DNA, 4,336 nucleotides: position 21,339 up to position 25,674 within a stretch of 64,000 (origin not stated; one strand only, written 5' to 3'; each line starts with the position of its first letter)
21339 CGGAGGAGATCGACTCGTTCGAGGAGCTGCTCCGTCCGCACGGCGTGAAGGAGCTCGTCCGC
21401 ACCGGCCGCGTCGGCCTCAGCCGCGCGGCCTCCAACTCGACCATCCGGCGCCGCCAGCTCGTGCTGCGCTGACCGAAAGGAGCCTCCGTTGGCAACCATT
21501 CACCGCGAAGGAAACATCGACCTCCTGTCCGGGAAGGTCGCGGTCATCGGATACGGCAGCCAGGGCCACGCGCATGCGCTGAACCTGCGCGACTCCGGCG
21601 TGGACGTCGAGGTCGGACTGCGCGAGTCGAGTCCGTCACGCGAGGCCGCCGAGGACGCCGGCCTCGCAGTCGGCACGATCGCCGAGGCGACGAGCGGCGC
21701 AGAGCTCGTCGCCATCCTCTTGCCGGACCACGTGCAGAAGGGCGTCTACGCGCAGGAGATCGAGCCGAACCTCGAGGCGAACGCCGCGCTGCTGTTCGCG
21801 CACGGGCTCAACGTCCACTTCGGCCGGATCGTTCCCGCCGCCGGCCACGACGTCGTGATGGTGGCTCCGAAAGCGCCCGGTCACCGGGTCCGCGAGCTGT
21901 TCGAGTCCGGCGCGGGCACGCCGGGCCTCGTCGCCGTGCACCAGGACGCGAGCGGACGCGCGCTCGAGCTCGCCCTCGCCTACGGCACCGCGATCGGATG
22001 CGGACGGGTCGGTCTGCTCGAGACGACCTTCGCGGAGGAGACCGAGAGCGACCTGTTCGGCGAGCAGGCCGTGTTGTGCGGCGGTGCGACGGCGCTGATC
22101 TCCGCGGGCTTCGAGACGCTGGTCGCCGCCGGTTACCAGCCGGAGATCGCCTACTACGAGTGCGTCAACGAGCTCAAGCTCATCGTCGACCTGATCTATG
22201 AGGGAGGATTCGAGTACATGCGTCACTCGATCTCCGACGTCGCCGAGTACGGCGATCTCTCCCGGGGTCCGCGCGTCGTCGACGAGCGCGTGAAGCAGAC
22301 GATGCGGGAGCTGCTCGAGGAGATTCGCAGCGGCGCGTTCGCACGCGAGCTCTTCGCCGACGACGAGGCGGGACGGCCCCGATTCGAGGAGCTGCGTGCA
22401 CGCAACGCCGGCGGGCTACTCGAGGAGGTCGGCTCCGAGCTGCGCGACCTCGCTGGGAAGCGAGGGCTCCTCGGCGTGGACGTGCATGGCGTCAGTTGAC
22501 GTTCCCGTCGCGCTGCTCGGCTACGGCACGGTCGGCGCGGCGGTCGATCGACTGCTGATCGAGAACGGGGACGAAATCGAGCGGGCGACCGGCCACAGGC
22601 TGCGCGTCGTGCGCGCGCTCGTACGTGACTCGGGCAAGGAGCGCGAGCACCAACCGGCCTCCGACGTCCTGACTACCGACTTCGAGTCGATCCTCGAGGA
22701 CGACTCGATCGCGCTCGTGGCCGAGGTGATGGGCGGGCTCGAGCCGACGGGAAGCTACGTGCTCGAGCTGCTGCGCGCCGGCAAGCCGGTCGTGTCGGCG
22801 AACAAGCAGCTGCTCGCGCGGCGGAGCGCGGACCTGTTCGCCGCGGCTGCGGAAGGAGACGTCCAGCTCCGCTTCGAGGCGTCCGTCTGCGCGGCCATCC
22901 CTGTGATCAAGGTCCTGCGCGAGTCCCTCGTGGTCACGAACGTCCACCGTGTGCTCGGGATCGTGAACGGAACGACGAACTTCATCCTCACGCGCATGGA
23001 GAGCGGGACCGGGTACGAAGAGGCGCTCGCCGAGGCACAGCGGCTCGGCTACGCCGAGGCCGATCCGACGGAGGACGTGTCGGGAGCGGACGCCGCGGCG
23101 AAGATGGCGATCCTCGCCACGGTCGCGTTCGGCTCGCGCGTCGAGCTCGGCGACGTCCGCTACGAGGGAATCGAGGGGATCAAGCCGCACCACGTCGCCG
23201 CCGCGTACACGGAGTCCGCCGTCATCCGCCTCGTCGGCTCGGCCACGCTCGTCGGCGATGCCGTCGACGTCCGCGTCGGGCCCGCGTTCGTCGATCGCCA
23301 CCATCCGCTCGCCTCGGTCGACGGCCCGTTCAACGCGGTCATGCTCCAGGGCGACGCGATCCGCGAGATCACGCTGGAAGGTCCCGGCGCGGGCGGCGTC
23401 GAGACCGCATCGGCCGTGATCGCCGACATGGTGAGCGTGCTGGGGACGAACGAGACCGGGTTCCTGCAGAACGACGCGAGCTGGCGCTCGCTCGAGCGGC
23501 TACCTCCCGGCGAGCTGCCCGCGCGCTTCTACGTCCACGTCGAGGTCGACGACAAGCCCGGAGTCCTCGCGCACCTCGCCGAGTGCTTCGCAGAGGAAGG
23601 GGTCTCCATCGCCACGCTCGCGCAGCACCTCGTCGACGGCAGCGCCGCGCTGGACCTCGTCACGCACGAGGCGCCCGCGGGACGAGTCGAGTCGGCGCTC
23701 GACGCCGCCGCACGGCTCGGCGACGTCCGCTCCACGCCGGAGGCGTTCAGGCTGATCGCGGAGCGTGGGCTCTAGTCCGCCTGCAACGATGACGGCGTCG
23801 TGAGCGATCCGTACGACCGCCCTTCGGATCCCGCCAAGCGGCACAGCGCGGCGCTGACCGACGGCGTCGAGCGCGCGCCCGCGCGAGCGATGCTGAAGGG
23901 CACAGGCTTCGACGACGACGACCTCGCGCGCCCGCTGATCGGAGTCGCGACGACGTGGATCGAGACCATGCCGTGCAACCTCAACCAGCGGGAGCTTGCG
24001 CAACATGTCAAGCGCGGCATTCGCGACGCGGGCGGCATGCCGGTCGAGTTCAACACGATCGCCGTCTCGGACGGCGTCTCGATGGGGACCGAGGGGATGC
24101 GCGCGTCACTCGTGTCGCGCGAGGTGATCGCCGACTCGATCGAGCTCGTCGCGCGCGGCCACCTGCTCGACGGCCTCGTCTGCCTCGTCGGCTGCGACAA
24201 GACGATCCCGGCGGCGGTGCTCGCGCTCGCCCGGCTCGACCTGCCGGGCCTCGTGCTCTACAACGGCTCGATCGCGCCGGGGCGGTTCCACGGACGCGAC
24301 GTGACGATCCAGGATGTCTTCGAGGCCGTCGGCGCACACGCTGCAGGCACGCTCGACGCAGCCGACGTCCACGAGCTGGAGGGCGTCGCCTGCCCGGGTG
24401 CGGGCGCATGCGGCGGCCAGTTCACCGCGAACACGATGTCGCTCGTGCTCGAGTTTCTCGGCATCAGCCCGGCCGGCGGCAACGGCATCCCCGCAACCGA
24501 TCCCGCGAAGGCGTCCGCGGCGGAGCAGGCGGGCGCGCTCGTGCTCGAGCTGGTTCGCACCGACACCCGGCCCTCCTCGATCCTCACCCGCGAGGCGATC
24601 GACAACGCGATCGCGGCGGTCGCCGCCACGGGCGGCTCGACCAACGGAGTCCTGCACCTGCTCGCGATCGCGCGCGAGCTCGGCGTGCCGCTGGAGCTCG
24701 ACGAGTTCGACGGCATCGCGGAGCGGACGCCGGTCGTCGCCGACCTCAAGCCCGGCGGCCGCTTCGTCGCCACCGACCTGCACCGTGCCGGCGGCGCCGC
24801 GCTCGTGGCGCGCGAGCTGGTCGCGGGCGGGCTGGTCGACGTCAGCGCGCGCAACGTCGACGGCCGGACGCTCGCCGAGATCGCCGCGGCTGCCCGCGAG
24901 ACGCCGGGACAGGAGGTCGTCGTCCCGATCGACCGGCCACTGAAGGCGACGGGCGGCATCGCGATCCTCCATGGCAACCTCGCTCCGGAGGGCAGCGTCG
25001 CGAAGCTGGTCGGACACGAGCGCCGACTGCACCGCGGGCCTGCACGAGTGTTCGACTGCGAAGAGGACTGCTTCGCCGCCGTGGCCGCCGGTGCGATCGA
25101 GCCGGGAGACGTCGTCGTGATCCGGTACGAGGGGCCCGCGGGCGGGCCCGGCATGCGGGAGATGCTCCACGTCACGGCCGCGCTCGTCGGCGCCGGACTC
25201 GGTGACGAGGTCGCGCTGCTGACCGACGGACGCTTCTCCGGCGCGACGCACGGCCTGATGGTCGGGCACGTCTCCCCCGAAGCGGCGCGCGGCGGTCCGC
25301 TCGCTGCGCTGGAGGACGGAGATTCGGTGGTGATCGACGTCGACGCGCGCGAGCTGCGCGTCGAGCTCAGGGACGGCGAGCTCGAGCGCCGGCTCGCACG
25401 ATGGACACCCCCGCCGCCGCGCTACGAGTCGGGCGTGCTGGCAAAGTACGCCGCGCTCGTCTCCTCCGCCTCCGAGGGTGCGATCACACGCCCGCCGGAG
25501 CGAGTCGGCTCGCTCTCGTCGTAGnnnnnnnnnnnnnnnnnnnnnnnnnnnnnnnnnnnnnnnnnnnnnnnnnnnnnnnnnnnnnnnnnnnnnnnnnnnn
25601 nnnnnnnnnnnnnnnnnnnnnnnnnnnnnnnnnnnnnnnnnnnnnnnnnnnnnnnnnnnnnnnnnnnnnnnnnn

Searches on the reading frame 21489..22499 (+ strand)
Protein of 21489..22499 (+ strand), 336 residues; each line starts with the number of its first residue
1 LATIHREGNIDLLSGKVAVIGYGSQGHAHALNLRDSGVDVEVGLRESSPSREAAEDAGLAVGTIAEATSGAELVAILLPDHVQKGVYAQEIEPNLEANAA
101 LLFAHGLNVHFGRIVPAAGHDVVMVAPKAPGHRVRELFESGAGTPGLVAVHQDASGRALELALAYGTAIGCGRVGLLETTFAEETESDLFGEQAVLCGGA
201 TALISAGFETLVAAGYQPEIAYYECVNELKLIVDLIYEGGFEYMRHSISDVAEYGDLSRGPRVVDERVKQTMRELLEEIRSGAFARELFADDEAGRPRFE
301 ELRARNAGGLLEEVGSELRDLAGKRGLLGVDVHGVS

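Call 5: search_protein_families(library=pfam, proteins=[window:21489-22499:+], max_evalue=0.01)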
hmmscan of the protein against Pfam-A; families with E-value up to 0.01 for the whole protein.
window:21489-22499:+ (336 aa): 4 families
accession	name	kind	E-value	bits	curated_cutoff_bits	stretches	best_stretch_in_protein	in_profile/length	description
PF07991.19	KARI_N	-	3.1e-67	225.7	20.6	1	14-175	4-165/165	Acetohydroxy acid isomeroreductase, NADPH-binding domain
PF01450.25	KARI_C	-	2.5e-57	193.7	29.1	1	181-321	1-141/144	Ketol-acid reductoisomerase, C-terminal domain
PF03446.21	NAD_binding_2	-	9.5e-06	26.1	21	1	16-100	1-88/161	NAD binding domain of 6-phosphogluconate dehydrogenase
PF03807.23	F420_oxidored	-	0.00072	20.5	21.6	1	16-90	1-79/94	NADP oxidoreductase coenzyme F420-dependent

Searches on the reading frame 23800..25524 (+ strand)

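Call 5: search_protein_families(library=pfam, proteins=[window:23800-25524:+], max_evalue=0.01)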
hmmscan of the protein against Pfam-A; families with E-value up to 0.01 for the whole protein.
window:23800-25524:+ (574 aa): 2 families
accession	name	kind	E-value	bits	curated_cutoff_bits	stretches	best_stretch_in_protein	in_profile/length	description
PF00920.27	ILVD_EDD_N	-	2.2e-115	385.6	27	1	44-360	1-315/316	Dihydroxy-acid/6-phosphogluconate dehydratase N-terminal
PF24877.1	ILV_EDD_C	-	2.5e-73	246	27.7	1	372-561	1-191/191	Dihydroxy-acid/6-phosphogluconate dehydratase C-terminal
